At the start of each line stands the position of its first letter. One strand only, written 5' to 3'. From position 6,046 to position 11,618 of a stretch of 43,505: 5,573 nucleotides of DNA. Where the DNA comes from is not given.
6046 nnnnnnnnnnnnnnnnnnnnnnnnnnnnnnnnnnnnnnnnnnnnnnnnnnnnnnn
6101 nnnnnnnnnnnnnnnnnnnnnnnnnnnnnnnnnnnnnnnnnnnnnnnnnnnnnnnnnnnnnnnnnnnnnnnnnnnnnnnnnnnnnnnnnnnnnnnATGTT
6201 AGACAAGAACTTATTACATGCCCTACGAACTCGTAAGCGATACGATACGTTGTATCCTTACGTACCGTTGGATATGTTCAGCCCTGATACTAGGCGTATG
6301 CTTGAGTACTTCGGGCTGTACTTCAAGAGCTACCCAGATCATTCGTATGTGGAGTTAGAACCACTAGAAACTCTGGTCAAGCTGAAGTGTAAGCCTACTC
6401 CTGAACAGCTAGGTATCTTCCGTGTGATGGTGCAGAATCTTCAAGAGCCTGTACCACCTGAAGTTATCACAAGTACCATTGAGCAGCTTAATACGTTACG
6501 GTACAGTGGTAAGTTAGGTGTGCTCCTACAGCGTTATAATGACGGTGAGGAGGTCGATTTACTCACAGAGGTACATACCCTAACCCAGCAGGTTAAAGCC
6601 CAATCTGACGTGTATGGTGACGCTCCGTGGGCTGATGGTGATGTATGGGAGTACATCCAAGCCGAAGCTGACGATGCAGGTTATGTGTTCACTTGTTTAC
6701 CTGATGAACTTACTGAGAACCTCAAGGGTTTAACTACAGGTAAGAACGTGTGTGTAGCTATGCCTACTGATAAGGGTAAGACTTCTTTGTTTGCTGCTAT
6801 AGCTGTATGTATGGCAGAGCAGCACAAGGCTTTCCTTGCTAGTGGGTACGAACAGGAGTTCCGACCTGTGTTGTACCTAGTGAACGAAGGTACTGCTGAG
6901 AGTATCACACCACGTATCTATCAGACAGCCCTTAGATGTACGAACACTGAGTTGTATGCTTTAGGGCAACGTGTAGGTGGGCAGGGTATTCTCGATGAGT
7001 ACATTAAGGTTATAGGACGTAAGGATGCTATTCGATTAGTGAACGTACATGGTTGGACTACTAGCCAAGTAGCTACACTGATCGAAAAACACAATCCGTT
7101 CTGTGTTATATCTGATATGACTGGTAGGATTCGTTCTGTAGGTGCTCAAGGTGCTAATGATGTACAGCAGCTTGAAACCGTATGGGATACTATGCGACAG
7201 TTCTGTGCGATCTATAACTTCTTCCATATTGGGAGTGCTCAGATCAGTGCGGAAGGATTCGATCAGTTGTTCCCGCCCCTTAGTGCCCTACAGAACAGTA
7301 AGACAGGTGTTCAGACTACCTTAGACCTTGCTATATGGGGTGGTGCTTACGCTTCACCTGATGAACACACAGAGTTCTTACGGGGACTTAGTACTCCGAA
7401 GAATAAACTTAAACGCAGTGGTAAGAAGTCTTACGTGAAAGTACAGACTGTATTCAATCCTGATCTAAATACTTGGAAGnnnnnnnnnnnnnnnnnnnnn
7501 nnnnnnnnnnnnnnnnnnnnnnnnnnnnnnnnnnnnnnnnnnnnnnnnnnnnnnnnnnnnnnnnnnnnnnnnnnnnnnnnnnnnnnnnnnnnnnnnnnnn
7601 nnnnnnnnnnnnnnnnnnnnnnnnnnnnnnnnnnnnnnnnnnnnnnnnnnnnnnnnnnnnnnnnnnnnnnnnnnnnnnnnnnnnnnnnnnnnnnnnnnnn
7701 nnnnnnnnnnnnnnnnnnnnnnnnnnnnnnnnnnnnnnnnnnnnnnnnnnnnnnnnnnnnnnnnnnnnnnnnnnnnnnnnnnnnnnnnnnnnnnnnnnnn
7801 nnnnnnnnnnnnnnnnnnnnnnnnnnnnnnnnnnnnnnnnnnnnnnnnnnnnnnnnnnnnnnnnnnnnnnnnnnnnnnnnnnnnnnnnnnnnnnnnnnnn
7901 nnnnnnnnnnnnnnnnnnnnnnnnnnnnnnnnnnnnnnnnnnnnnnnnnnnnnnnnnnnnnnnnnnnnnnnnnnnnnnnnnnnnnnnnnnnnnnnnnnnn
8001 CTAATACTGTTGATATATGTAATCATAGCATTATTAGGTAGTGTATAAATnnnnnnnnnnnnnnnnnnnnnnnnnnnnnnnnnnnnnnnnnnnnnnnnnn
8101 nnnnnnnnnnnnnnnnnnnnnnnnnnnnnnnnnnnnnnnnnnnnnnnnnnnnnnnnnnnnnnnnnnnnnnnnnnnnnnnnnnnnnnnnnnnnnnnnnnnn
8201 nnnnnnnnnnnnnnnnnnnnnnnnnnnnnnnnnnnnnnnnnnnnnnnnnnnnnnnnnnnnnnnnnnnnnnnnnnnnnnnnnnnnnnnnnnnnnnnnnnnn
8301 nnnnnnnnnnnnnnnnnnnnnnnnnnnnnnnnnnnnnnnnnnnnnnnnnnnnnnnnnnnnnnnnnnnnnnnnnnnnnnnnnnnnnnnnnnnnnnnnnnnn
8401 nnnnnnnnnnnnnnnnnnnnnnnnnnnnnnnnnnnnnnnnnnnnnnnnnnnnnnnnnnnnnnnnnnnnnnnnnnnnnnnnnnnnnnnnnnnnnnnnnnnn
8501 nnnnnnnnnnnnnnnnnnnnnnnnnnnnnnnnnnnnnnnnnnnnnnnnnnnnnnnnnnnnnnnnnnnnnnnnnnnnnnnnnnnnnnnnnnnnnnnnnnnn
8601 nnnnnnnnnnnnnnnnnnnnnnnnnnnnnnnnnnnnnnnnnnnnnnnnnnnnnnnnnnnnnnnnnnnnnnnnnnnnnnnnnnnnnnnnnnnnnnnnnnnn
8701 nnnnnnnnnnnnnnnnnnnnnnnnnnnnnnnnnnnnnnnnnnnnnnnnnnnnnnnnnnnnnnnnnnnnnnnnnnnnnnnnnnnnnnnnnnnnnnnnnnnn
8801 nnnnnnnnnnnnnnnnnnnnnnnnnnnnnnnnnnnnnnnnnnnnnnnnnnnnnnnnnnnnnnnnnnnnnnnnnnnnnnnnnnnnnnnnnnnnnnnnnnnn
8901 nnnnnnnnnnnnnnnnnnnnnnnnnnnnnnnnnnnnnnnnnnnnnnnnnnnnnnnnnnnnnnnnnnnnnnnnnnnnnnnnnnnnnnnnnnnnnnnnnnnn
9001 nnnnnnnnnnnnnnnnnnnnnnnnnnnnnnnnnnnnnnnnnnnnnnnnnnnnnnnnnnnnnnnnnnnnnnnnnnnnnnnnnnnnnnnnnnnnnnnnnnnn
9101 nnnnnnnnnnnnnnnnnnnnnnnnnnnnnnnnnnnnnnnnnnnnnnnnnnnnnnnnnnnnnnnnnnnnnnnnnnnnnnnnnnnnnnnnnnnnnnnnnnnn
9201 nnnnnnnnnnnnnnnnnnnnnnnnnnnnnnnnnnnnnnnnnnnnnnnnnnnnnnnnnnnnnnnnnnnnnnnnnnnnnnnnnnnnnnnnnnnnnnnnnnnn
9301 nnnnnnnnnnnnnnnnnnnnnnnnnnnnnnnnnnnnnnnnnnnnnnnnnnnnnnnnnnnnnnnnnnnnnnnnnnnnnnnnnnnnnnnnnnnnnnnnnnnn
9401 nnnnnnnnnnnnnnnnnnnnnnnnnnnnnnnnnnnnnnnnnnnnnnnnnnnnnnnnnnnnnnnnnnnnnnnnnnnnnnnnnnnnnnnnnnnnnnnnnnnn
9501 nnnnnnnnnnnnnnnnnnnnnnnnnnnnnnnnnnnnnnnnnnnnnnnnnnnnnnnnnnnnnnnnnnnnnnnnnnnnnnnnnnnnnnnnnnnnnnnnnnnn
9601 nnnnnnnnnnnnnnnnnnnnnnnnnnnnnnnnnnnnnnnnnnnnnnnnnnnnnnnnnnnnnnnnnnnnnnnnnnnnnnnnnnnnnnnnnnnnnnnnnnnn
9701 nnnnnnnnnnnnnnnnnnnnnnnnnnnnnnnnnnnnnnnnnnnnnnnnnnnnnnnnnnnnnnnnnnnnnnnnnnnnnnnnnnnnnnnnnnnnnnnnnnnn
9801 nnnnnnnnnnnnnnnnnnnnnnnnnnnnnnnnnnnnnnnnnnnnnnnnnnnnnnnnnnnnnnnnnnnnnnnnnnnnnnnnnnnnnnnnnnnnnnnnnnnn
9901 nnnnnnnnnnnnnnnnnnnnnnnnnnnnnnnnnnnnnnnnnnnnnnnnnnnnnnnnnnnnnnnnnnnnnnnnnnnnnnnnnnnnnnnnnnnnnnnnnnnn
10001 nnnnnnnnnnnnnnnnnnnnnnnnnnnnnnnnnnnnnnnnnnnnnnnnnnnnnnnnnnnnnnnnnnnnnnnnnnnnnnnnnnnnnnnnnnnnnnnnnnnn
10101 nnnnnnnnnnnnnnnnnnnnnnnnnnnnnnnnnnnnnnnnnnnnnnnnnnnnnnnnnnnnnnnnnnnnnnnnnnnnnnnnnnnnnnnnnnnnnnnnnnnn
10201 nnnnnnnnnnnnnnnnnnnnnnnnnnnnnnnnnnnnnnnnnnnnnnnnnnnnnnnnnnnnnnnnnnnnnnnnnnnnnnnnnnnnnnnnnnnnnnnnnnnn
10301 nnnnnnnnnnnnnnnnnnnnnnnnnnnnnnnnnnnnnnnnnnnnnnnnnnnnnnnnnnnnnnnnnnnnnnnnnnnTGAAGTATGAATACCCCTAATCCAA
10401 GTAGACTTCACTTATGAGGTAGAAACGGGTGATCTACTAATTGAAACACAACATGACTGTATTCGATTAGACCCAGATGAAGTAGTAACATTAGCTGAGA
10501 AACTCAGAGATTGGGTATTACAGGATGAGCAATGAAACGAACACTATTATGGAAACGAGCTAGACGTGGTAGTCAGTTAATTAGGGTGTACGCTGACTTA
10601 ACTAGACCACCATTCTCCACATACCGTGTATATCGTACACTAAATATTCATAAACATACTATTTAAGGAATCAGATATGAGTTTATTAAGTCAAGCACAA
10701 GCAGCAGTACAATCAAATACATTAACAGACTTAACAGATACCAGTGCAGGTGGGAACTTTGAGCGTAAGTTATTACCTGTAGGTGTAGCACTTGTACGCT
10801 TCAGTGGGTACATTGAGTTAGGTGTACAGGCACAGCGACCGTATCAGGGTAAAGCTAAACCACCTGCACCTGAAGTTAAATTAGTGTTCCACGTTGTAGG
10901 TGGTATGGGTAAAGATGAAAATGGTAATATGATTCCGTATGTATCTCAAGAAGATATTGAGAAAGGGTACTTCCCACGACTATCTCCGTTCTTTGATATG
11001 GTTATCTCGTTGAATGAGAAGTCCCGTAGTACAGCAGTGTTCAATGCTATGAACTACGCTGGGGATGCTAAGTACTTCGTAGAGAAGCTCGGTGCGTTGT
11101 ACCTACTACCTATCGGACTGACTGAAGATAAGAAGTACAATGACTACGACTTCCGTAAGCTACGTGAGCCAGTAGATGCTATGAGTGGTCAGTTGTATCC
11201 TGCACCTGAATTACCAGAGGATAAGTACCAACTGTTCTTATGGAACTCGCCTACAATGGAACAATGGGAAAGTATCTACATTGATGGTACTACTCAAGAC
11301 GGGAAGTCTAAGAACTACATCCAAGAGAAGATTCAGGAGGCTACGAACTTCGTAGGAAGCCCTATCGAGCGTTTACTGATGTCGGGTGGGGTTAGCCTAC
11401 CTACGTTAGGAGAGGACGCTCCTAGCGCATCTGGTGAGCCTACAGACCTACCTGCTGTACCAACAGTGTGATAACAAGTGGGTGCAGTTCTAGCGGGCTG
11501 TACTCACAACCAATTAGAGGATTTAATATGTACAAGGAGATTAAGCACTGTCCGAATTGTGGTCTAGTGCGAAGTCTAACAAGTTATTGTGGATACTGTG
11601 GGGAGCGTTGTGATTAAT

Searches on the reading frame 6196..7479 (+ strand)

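Call 67: search_protein_families(library=pfam, proteins=[window:6196-7479:+], max_evalue=0.001)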
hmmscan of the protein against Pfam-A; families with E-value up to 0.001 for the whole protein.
window:6196-7479:+ (428 aa): 1 family
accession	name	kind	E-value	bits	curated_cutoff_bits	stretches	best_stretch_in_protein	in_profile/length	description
PF13481.12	AAA_25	-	5.3e-07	29.9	27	1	168-336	18-179/195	AAA domain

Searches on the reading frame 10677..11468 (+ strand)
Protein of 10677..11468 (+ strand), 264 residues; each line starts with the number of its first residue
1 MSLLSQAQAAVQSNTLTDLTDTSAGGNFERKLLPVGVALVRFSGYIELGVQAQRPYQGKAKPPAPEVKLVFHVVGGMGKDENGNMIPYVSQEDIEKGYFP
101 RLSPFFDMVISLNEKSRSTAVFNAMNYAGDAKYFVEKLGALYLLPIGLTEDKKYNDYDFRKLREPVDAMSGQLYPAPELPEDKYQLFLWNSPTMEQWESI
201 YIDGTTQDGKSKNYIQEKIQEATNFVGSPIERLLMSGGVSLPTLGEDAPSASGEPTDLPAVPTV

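Call 19: find_related_loci(query=window:10677-11468:+, collection=viral_contigs, flank=10000)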
Query window:10677-11468:+ (264 aa) in viral_contigs; peptide patterns used: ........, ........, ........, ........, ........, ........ (x = any residue, [..] = any of these).
25 stretches matched a pattern; 4 encode a relative of the query (tblastn E <= 1e-3); 4 distinct loci.
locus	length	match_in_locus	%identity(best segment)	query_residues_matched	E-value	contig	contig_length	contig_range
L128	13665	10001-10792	93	1-264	6e-169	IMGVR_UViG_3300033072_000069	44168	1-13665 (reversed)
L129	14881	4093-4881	83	2-264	1e-154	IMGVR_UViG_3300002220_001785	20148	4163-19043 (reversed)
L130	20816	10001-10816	74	1-264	6e-138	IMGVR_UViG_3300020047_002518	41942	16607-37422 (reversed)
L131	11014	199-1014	73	1-264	2e-132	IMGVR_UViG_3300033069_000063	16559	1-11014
